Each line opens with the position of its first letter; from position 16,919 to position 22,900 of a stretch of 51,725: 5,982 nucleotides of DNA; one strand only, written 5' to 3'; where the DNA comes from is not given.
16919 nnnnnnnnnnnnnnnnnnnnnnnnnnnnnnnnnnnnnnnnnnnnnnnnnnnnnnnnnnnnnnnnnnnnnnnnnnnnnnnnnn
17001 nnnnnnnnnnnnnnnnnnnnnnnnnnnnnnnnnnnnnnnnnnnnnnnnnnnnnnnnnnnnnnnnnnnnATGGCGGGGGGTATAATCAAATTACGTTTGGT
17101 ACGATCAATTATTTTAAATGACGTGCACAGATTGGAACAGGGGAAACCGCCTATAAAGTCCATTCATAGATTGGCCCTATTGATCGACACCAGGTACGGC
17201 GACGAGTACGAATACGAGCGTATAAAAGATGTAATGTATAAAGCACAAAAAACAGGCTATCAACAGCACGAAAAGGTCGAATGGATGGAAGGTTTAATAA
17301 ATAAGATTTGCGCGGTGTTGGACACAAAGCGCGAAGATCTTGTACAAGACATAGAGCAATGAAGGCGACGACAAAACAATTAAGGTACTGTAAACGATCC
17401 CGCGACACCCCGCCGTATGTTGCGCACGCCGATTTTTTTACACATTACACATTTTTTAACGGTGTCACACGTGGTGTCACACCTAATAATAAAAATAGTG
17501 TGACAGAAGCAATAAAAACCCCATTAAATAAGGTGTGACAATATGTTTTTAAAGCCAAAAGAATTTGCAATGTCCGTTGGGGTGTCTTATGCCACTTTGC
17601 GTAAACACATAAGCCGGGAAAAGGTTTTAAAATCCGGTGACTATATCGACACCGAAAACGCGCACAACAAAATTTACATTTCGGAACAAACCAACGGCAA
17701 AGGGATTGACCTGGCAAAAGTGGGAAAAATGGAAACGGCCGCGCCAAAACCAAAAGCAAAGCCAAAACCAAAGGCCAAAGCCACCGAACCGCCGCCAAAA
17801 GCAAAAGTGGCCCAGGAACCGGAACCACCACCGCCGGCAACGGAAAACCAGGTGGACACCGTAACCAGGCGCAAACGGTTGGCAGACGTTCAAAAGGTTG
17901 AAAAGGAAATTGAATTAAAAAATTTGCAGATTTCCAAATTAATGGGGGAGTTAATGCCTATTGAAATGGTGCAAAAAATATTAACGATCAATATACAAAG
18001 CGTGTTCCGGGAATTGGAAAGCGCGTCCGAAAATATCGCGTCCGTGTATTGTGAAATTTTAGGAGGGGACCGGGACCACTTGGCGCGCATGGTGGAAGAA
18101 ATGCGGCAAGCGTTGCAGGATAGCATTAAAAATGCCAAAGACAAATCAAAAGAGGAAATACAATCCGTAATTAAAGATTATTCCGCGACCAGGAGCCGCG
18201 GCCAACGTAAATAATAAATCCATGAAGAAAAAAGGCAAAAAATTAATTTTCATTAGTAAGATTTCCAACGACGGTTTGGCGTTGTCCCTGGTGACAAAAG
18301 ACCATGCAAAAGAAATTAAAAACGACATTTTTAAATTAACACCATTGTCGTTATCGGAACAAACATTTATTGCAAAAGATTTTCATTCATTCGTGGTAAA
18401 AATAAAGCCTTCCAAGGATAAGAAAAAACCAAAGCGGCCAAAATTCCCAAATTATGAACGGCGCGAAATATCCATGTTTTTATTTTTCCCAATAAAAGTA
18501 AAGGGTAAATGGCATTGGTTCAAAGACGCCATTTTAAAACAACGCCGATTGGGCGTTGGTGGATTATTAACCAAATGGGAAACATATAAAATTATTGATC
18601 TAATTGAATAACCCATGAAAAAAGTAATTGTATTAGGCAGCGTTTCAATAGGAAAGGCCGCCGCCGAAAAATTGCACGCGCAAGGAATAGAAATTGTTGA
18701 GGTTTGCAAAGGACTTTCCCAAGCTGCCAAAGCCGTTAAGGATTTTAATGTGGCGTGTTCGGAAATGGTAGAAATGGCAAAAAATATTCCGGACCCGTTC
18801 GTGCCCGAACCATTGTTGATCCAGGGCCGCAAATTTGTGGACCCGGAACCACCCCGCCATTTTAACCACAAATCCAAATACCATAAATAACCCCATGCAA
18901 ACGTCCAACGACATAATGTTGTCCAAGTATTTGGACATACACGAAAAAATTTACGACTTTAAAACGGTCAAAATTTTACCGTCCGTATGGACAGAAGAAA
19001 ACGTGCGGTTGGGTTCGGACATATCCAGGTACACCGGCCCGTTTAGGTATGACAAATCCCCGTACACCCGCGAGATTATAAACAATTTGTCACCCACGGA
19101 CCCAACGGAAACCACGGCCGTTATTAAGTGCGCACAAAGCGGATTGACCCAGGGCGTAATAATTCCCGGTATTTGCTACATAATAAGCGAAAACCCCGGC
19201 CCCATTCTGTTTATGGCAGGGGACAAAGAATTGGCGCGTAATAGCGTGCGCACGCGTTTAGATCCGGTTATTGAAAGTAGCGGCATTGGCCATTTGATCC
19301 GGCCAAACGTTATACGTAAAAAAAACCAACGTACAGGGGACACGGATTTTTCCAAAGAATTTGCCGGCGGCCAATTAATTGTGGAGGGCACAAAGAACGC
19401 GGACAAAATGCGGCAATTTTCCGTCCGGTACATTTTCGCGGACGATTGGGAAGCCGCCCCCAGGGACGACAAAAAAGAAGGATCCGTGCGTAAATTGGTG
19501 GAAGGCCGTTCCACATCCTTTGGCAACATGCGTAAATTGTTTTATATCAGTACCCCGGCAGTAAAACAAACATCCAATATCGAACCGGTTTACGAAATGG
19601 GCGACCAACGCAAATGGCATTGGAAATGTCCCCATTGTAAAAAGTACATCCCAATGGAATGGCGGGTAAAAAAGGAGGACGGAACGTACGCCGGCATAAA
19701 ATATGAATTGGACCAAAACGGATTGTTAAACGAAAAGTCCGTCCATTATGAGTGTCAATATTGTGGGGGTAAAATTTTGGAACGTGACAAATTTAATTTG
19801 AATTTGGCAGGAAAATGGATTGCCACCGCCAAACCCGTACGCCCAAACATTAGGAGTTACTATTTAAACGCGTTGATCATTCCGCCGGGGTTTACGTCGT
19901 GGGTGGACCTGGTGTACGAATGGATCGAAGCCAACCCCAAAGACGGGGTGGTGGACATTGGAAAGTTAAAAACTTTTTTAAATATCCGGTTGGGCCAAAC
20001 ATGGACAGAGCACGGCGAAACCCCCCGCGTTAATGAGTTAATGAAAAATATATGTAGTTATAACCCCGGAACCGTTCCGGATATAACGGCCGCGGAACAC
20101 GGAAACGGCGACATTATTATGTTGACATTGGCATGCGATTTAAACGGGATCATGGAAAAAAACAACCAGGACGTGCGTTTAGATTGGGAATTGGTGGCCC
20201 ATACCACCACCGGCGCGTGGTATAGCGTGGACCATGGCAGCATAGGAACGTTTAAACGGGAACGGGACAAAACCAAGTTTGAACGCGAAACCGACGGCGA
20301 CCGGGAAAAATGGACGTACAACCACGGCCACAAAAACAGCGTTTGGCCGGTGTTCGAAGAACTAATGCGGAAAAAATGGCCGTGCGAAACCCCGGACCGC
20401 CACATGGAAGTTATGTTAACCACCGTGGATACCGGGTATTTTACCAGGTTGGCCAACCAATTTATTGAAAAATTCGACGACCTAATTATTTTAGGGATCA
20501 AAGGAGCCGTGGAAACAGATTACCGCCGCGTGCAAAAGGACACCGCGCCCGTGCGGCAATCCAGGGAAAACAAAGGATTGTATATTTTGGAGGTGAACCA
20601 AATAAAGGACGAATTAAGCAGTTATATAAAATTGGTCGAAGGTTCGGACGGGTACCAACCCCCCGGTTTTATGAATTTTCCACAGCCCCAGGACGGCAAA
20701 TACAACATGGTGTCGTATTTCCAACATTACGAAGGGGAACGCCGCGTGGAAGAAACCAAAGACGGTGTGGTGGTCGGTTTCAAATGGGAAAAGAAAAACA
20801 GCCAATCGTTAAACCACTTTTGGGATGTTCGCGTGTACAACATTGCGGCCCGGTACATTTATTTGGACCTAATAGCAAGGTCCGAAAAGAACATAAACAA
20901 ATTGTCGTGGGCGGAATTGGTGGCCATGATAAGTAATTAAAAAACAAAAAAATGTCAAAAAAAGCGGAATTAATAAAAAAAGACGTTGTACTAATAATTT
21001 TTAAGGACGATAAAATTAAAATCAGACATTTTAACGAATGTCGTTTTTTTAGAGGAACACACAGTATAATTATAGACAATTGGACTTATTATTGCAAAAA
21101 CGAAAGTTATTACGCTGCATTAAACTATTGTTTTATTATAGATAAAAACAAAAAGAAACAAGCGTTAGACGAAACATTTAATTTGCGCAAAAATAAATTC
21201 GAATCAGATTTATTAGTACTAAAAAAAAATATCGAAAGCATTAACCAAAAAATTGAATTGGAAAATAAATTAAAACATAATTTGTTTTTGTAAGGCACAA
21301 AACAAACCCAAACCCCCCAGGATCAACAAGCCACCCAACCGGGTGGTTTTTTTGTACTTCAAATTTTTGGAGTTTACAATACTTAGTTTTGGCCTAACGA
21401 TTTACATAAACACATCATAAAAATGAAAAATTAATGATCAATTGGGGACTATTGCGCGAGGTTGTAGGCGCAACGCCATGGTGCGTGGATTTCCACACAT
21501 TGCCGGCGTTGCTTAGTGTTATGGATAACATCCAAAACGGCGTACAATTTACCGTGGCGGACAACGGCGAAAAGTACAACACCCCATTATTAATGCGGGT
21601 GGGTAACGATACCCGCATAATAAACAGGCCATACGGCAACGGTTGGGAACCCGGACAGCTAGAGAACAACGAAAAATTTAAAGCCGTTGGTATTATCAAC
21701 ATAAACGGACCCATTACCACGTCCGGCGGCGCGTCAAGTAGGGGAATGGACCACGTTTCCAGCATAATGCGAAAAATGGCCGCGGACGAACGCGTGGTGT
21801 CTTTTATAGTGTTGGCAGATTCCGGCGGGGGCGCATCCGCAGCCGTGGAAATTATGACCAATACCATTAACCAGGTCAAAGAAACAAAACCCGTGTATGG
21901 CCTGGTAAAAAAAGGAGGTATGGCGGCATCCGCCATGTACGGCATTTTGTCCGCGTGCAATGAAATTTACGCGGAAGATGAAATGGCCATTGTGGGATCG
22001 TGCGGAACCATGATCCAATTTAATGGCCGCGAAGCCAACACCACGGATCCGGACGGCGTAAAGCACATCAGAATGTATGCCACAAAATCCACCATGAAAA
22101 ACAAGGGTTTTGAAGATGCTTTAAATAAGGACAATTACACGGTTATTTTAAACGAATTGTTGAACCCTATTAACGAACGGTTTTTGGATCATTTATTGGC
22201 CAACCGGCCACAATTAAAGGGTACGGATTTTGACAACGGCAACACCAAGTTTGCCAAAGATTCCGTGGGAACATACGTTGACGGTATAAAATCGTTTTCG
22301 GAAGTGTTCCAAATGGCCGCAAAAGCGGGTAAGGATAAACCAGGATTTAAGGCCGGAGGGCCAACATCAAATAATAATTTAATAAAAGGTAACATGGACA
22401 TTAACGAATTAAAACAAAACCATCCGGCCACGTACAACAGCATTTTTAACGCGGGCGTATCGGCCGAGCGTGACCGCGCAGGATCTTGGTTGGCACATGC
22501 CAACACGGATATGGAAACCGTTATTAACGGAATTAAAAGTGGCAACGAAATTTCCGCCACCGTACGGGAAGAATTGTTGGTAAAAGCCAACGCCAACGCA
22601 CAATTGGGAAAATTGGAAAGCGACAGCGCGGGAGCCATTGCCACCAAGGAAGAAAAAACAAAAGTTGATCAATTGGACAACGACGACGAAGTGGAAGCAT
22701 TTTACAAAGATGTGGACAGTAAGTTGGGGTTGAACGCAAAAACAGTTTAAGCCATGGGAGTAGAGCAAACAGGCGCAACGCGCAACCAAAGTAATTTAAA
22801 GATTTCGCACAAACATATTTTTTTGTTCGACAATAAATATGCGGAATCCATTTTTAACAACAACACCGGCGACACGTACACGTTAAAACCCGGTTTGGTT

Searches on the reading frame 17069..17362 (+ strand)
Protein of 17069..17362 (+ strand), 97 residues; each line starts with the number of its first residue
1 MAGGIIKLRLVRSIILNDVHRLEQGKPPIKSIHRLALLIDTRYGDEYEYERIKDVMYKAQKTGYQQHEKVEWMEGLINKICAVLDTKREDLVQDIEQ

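Call 43: search_protein_families(library=phrogs, proteins=[window:17069-17362:+], max_evalue=0.001)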
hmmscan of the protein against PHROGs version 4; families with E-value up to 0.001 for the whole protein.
window:17069-17362:+ (97 aa): 0 families

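Call 61: search_protein_families(library=pfam, proteins=[window:17069-17362:+], max_evalue=1)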
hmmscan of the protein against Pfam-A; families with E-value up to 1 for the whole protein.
window:17069-17362:+ (97 aa): 3 families
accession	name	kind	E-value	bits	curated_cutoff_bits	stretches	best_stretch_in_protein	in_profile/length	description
PF18870.6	HEPN_RES_NTD1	-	0.017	15.9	27.4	1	29-96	18-84/131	HEPN/RES N-terminal domain 1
PF13443.12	HTH_26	-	0.021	15.5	22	1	75-95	41-61/63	Cro/C1-type HTH DNA-binding domain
PF15136.11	UPF0449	-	0.091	13.7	27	1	15-97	18-98/98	Uncharacterised protein family UPF0449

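Call 84: find_homologous_proteins(query=window:17069-17362:+, max_evalue=0.001)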
Query window:17069-17362:+ (97 aa): 3 proteins with E <= 0.001 among 3 candidates.
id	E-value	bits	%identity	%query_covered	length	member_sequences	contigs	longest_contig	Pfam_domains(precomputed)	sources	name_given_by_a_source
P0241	4.8e-57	208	100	100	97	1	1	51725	-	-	-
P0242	2.9e-43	164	75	100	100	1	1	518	-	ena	-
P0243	1.2e-39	152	74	97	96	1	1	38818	-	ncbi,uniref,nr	ncbi:hypothetical protein MWU78_21400 [Arenibacter sp. F26102]|uniref:hypothetical protein n=1 Tax=A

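Call 85: find_encoding_contigs(protein=P0243, flank=10000, max_places=2)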
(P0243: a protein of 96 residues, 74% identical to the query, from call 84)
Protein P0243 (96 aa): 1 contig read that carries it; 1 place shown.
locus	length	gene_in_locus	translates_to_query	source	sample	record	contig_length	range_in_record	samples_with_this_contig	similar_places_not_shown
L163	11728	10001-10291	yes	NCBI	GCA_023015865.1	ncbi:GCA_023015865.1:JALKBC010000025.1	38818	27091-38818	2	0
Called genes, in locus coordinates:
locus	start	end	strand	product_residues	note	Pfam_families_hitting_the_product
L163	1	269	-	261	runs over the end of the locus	PF08220:HTH_DeoR, PF08279:HTH_11 (weak), PF00455:DeoRC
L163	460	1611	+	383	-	PF01380:SIS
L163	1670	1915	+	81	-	-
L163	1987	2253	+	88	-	-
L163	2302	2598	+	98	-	-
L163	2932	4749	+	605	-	PF16586:DUF5060, PF12904:Collagen_bind_2 (weak)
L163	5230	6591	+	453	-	PF13102:Phage_int_SAM_5 (weak), PF00589:Phage_integrase (faint)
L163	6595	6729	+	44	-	-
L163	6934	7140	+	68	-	-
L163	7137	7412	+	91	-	PF12728:HTH_17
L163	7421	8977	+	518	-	-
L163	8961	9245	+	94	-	-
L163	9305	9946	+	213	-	-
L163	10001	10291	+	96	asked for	-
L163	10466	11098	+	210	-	-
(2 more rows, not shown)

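Call 109: predict_structure(alignment_id=A4)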
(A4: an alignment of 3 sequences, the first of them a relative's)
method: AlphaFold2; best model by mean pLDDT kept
length: 97 residues; sequences in the alignment: 3
mean_pLDDT: 52.8   pTM: 0.38
mean pLDDT of the five models: 52.8, 51.1, 50.8, 50.6, 49.3
residues with pLDDT >= 90: 0; 70-90: 0; 50-70: 65; < 50: 32
segments of 3 or more residues with pLDDT < 50: 1-8, 30-34, 36-42, 91-97
pLDDT, mean of each block of 10 residues (from residue 1): 41 57 56 47 52 55 54 62 60 41
secondary structure, 60 per line:
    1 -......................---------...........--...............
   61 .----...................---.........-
elements in order: H2-23 H33-43 H46-61 H66-84 H88-96

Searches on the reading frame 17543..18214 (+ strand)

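Call 43: search_protein_families(library=phrogs, proteins=[window:17543-18214:+], max_evalue=0.001)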
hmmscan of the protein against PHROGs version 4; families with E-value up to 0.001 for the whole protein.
window:17543-18214:+ (223 aa): 2 families
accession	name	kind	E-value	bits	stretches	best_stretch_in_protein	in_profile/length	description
phrog_5193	-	unknown function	4e-51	174.7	1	5-223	6-225/225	-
phrog_57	-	head and packaging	1.9e-07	32.1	1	4-206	14-184/199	terminase small subunit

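Call 61: search_protein_families(library=pfam, proteins=[window:17543-18214:+], max_evalue=1)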
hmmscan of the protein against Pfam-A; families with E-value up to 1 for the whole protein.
window:17543-18214:+ (223 aa): 4 families
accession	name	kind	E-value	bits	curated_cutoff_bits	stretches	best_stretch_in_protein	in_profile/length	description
PF07138.17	AcMNPV_AC11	-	0.034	14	27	1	148-214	201-269/324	Baculovirus protein AC11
PF19775.4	DUF6261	-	0.053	13.9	27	0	176-219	10-53/154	Family of unknown function (DUF6261)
PF22913.1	NBAS_11th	-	0.1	13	27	1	130-207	10-86/125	NBAS subunit of NRZ tethering complex, C-terminal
PF06657.18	Cep57_MT_bd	-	0.9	10.5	31.3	0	105-133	46-74/77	Centrosome microtubule-binding domain of Cep57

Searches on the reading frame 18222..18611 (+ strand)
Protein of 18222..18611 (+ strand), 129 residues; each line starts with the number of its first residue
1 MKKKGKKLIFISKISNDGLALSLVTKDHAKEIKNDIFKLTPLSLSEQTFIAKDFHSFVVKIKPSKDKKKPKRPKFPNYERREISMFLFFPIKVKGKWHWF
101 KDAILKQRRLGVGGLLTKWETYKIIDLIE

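Call 43: search_protein_families(library=phrogs, proteins=[window:18222-18611:+], max_evalue=0.001)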
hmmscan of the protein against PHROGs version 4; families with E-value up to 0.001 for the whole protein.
window:18222-18611:+ (129 aa): 1 family
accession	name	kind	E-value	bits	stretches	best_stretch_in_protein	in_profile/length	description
phrog_11031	-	unknown function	0.00096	20.3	0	79-123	13-61/70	-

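Call 61: search_protein_families(library=pfam, proteins=[window:18222-18611:+], max_evalue=1)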
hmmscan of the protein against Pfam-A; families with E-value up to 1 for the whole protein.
window:18222-18611:+ (129 aa): 0 families

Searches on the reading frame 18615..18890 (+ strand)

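Call 43: search_protein_families(library=phrogs, proteins=[window:18615-18890:+], max_evalue=0.001)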
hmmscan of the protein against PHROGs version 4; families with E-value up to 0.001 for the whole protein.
window:18615-18890:+ (91 aa): 0 families

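Call 61: search_protein_families(library=pfam, proteins=[window:18615-18890:+], max_evalue=1)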
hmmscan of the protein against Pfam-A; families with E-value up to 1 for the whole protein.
window:18615-18890:+ (91 aa): 8 families
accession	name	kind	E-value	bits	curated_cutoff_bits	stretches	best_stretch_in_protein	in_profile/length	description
PF02579.22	Nitro_FeMo-Co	-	0.015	16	26.3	1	5-34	55-84/94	Dinitrogenase iron-molybdenum cofactor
PF07991.19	KARI_N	-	0.026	14.5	20.6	1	2-47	5-52/165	Acetohydroxy acid isomeroreductase, NADPH-binding domain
PF03807.23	F420_oxidored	-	0.029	15.4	21.6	1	3-51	1-53/94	NADP oxidoreductase coenzyme F420-dependent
PF00106.31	adh_short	-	0.061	13.2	26.6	1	3-47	2-47/195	short chain dehydrogenase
PF03435.24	Sacchrp_dh_NADP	-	0.1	13.4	25.1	1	4-45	1-47/129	Saccharopine dehydrogenase NADP binding domain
PF20116.4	DUF6506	-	0.14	13.1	27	1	7-37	33-63/96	Family of unknown function (DUF6506)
PF13561.12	adh_short_C2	-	0.14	12.1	27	1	10-48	6-43/236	Enoyl-(Acyl carrier protein) reductase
PF02826.25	2-Hacid_dh_C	-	0.14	11.9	25.1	1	2-55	37-89/178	D-isomer specific 2-hydroxyacid dehydrogenase, NAD binding domain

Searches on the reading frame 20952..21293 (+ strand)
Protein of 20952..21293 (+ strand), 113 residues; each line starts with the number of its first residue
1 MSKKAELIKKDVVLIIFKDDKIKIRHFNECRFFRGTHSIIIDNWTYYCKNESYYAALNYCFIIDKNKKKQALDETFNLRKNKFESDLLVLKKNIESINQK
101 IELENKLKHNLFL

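Call 7: search_protein_families(library=phrogs, proteins=[window:20952-21293:+])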
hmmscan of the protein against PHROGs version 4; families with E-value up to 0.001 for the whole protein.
window:20952-21293:+ (113 aa): 0 families

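Call 8: search_protein_families(library=pfam, proteins=[window:20952-21293:+], max_evalue=0.01)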
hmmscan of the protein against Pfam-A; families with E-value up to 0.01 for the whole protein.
window:20952-21293:+ (113 aa): 0 families

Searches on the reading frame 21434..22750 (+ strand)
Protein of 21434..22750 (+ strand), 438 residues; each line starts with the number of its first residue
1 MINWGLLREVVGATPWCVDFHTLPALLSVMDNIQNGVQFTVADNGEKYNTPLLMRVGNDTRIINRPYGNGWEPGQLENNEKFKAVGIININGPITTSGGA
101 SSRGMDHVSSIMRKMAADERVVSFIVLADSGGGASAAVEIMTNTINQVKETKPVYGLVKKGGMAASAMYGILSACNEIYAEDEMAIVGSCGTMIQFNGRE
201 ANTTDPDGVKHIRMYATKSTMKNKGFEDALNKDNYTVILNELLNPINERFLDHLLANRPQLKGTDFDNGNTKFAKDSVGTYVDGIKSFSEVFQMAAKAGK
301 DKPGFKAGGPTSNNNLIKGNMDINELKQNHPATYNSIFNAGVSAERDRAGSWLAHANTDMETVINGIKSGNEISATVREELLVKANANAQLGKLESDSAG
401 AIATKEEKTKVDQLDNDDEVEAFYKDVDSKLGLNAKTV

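Call 7: search_protein_families(library=phrogs, proteins=[window:21434-22750:+])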
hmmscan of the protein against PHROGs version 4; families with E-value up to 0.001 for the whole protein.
window:21434-22750:+ (438 aa): 1 family
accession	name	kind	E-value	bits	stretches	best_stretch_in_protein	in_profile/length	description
phrog_53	-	head and packaging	1.1e-53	184.4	1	2-416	6-424/583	head maturation protease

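Call 8: search_protein_families(library=pfam, proteins=[window:21434-22750:+], max_evalue=0.01)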
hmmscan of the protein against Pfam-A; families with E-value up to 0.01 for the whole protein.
window:21434-22750:+ (438 aa): 1 family
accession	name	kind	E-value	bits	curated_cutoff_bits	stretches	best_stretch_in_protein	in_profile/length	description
PF01343.23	Peptidase_S49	-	1.3e-05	25.7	24.9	1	147-297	2-149/154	Peptidase family S49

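Call 30: find_homologous_proteins(query=window:21434-22750:+, max_evalue=1e-30)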
Query window:21434-22750:+ (438 aa): 564 proteins with E <= 1e-30 among 7107 candidates; the best 120 are listed.
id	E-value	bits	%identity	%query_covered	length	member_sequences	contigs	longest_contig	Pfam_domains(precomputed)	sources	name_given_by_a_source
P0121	1.6e-289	978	100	100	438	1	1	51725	PF01343.24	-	-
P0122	2.3e-155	536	58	98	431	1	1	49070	-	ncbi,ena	-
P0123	1.8e-152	526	55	98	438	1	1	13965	-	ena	-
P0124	4.8e-151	522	56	99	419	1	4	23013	-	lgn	-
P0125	6.6e-150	518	55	97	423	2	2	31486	PF01343.24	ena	-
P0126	1.5e-149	517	56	98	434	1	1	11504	-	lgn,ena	-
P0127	3.7e-149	515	55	98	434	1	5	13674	-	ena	-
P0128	6.6e-149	514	56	100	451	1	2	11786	PF01343.24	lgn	-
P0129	9.2e-149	514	55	98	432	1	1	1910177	-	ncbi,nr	nr:hypothetical protein [uncultured Allomuricauda sp.]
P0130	8.8e-147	507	54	98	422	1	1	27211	PF01343.24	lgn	-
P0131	4.7e-146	505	57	98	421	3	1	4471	-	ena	-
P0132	1.6e-145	503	57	98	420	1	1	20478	PF01343.24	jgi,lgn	-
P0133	4.9e-145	502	55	91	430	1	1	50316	-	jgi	jgi:ClpP class serine protease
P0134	5.5e-144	498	54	96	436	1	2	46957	-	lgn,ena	-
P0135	2.7e-143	496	57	98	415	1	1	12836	-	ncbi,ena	-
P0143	2.4e-138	480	53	98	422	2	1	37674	PF01343.24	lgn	-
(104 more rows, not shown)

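Call 31: find_encoding_contigs(protein=P0122, flank=10000, max_places=1)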
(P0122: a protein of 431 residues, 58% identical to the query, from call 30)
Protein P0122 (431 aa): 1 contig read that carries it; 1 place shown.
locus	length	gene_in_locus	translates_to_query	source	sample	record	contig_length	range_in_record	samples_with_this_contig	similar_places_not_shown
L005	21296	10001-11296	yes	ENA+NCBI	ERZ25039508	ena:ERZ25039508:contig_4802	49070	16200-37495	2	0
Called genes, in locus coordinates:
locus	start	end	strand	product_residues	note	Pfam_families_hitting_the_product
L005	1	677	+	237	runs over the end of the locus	-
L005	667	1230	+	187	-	-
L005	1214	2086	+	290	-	-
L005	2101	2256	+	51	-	-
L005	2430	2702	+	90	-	-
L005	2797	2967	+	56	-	-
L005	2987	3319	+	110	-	-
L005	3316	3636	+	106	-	-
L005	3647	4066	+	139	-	-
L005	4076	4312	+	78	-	-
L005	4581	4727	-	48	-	-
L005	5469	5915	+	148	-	PF05766:NinG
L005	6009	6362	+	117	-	PF08346:AntA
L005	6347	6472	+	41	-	-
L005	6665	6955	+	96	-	-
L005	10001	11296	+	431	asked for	-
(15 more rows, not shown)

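Call 32: find_encoding_contigs(protein=P0143, flank=10000, max_places=1)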
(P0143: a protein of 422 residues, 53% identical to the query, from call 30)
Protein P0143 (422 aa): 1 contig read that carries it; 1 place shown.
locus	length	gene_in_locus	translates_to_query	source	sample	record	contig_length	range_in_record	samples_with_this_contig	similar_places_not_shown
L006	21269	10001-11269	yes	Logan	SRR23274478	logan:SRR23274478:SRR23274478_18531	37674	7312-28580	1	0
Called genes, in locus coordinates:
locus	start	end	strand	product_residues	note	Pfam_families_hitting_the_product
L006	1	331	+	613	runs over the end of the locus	PF02195:ParB_N, PF17762:HTH_ParB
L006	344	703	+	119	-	-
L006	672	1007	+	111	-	-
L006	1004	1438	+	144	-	-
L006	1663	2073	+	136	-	-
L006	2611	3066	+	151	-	-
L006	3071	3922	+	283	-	PF07120:DUF1376 (weak), PF25200:DUF7833 (weak)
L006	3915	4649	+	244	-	-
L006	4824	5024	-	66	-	-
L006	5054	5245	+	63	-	-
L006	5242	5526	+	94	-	-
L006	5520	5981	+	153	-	-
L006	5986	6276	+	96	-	-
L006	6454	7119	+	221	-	-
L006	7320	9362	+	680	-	PF05876:GpA_ATPase, PF20454:GpA_nuclease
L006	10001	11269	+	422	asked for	PF01343:Peptidase_S49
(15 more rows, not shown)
